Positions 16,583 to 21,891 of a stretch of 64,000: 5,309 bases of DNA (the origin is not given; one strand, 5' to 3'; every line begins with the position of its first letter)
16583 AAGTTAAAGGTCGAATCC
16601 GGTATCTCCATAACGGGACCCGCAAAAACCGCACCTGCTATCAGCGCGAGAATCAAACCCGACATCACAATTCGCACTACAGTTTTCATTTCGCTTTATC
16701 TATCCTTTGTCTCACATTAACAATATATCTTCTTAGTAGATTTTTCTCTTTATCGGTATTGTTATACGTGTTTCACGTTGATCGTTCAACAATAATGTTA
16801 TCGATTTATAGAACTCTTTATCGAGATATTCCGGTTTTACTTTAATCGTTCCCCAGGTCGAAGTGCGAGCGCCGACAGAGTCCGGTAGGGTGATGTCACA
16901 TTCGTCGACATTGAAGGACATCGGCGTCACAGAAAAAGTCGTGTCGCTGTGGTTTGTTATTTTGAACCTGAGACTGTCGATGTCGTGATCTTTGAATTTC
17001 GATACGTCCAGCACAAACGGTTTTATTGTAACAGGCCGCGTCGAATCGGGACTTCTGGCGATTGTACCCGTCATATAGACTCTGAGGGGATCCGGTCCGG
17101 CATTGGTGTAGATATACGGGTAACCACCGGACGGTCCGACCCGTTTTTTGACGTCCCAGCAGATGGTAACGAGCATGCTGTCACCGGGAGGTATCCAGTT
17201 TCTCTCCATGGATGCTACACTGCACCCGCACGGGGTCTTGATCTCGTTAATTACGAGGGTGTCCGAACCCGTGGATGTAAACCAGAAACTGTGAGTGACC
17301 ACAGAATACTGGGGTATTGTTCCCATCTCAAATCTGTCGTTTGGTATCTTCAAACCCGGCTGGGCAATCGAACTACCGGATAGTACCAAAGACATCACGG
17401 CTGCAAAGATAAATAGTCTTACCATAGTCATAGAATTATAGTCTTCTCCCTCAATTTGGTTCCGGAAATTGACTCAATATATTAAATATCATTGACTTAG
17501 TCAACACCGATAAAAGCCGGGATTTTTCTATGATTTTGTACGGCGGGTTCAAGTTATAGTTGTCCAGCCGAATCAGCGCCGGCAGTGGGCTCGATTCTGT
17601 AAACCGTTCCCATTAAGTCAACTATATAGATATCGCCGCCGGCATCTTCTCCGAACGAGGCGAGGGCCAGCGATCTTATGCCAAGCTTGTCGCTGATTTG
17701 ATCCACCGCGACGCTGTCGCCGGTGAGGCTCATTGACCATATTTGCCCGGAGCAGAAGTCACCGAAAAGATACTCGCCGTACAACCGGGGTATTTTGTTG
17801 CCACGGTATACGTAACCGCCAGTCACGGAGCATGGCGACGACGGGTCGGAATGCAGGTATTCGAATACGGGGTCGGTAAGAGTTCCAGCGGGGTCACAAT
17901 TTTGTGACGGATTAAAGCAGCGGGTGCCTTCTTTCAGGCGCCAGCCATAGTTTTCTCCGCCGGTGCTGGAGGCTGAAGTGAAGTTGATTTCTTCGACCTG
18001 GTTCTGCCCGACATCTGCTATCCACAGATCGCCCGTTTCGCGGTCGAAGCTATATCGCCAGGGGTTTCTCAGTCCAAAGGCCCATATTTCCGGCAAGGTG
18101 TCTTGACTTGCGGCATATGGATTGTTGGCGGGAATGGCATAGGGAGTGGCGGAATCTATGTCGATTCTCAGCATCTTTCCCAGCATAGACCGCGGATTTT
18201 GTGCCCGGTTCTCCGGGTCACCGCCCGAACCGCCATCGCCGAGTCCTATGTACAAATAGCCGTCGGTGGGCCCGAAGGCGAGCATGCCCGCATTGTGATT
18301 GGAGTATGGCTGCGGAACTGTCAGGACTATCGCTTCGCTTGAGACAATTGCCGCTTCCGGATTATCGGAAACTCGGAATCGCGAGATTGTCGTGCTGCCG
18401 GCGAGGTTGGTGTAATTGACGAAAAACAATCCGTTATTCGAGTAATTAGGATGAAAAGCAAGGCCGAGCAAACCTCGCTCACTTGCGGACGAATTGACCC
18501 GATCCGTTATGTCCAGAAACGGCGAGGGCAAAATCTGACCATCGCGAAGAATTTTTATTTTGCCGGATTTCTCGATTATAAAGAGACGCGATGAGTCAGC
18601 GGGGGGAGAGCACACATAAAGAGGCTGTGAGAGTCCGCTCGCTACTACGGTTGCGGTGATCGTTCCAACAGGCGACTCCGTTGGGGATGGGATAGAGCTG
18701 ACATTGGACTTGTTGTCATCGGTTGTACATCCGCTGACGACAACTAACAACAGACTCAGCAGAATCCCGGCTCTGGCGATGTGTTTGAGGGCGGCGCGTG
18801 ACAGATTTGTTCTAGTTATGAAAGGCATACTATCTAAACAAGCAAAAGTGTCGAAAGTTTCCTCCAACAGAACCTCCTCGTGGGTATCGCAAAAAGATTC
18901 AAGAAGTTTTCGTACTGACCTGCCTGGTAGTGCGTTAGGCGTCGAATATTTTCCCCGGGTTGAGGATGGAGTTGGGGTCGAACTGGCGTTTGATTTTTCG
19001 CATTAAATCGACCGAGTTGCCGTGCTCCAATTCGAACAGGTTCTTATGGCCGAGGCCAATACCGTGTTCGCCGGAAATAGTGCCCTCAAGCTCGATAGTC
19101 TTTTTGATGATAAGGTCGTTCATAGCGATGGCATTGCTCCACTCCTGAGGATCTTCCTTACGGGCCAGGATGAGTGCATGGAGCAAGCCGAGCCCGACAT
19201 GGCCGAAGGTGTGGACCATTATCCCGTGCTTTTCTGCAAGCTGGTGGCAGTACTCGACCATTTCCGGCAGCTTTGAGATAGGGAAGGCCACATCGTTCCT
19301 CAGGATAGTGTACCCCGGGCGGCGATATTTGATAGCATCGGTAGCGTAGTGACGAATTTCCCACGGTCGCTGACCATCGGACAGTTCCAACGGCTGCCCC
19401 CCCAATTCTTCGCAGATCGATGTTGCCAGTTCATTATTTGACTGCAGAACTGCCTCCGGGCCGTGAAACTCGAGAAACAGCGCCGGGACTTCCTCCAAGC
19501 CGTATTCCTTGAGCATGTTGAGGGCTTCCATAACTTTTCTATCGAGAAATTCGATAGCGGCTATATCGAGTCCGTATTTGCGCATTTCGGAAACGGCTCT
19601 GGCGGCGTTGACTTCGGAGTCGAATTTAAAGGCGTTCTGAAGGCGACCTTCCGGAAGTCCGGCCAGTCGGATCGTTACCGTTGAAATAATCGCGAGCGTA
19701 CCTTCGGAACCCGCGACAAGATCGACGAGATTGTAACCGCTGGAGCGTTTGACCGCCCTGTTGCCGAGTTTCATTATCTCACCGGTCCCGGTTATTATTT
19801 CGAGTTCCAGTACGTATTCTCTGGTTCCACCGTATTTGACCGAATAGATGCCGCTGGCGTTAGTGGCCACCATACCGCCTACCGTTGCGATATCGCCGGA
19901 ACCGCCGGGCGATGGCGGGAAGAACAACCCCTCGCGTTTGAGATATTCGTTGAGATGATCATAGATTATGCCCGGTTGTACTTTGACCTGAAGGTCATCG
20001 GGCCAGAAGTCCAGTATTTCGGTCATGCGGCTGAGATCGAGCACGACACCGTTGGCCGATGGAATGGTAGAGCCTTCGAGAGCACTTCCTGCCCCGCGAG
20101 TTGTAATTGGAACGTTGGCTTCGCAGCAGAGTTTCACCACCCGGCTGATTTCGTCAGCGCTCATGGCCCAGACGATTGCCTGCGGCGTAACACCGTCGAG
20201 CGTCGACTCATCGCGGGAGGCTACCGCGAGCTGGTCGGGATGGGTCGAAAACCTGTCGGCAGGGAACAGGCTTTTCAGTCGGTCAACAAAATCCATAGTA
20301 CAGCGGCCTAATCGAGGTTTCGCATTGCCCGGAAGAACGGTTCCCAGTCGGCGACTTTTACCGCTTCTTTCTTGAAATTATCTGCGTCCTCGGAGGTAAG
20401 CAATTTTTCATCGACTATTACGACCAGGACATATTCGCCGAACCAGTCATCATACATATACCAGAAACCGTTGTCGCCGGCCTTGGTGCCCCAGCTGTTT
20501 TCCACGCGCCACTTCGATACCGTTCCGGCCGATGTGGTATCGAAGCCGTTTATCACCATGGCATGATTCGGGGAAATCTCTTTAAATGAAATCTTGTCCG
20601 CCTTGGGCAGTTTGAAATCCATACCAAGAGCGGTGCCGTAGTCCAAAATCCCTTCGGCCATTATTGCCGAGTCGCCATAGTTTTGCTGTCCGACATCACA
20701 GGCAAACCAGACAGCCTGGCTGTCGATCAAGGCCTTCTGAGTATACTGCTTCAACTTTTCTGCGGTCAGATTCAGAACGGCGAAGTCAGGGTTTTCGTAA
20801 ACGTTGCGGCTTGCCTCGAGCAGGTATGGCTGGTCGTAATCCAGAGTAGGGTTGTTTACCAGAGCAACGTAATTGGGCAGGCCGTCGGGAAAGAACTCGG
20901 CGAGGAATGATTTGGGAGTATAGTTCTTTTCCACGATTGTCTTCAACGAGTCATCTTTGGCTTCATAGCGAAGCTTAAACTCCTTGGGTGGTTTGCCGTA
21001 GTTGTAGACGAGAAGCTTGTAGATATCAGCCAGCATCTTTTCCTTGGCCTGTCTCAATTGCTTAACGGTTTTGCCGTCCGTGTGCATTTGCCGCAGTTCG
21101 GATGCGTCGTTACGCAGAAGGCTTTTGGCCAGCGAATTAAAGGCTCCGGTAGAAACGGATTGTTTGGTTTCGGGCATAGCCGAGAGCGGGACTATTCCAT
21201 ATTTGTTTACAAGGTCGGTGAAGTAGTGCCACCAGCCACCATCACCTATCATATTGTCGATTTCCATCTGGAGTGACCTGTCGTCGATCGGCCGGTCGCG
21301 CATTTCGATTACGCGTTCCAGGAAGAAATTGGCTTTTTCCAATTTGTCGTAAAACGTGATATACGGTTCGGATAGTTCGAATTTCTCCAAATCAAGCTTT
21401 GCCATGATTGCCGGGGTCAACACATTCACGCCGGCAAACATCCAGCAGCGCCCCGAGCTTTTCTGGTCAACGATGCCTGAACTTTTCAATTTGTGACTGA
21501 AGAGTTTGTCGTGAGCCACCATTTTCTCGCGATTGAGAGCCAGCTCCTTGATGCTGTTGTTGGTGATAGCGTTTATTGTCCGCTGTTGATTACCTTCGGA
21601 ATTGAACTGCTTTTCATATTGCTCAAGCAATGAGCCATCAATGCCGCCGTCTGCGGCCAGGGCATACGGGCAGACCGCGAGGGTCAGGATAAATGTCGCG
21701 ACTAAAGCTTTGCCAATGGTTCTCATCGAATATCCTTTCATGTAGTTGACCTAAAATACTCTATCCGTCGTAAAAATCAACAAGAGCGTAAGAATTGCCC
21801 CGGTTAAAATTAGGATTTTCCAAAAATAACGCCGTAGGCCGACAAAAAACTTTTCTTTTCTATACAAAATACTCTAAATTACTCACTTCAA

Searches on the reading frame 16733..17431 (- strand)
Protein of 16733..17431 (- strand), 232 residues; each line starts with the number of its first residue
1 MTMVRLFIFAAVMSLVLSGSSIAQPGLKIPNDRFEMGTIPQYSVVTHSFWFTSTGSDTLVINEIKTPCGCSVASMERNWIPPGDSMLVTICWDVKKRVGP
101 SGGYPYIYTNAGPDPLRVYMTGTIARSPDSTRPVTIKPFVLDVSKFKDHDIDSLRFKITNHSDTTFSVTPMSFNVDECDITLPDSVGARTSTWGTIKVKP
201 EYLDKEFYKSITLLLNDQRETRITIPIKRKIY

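Call 39: search_protein_families(library=pfam, proteins=[window:16733-17431:-], max_evalue=0.0001)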
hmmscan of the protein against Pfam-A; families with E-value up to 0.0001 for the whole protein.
window:16733-17431:- (232 aa): 2 families
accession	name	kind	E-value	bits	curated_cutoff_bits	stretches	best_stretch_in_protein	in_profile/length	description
PF07610.17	DUF1573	-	2.4e-22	79.2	26.1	1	28-124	2-98/98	Protein of unknown function (DUF1573)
PF22544.2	HYDIN_VesB_CFA65-like_Ig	-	9.3e-10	39.1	25.5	1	27-94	3-72/100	HYDIN/CFA65/VesB-like, Ig-like domain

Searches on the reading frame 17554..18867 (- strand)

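Call 39: search_protein_families(library=pfam, proteins=[window:17554-18867:-], max_evalue=0.0001)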
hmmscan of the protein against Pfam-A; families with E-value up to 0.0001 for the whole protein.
window:17554-18867:- (437 aa): 1 family
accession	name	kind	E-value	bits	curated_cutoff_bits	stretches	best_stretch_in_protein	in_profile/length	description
PF07995.17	GSDH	-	2.8e-44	152.2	25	1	91-401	12-312/332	Glucose / Sorbosone dehydrogenase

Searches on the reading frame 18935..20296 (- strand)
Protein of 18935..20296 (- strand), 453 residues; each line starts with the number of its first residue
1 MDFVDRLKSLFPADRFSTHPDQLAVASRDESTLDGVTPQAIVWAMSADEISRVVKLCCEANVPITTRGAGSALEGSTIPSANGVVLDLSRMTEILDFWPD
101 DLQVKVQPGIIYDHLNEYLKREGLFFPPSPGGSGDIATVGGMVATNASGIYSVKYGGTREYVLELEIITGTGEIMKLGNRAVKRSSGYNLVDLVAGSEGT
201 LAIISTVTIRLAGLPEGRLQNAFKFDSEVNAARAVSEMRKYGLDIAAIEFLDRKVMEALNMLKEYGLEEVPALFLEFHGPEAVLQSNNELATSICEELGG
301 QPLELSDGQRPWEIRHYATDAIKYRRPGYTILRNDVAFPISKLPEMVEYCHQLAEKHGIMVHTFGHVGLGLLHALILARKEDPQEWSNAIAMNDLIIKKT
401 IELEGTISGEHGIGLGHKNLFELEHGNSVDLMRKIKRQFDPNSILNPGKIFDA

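Call 39: search_protein_families(library=pfam, proteins=[window:18935-20296:-], max_evalue=0.0001)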
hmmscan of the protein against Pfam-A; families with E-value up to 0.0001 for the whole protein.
window:18935-20296:- (453 aa): 2 families
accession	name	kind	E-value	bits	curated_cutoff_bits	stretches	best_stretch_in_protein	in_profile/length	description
PF02913.24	FAD-oxidase_C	-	7.4e-51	173.7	21.2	1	222-450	9-248/248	FAD linked oxidases, C-terminal domain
PF01565.28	FAD_binding_4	-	3.3e-39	134.2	26.4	1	38-177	1-138/139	FAD binding domain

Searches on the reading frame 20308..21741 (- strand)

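Call 39: search_protein_families(library=pfam, proteins=[window:20308-21741:-], max_evalue=0.0001)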
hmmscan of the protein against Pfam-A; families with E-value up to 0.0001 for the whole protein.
window:20308-21741:- (477 aa): 2 families
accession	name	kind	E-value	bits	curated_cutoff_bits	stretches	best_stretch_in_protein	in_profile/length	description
PF03051.21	Peptidase_C1_2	-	2.8e-123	412.4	22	1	35-469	3-437/438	Peptidase C1-like family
PF00112.29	Peptidase_C1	-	3.8e-08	34.1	20.7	0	387-431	162-204/220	Papain family cysteine protease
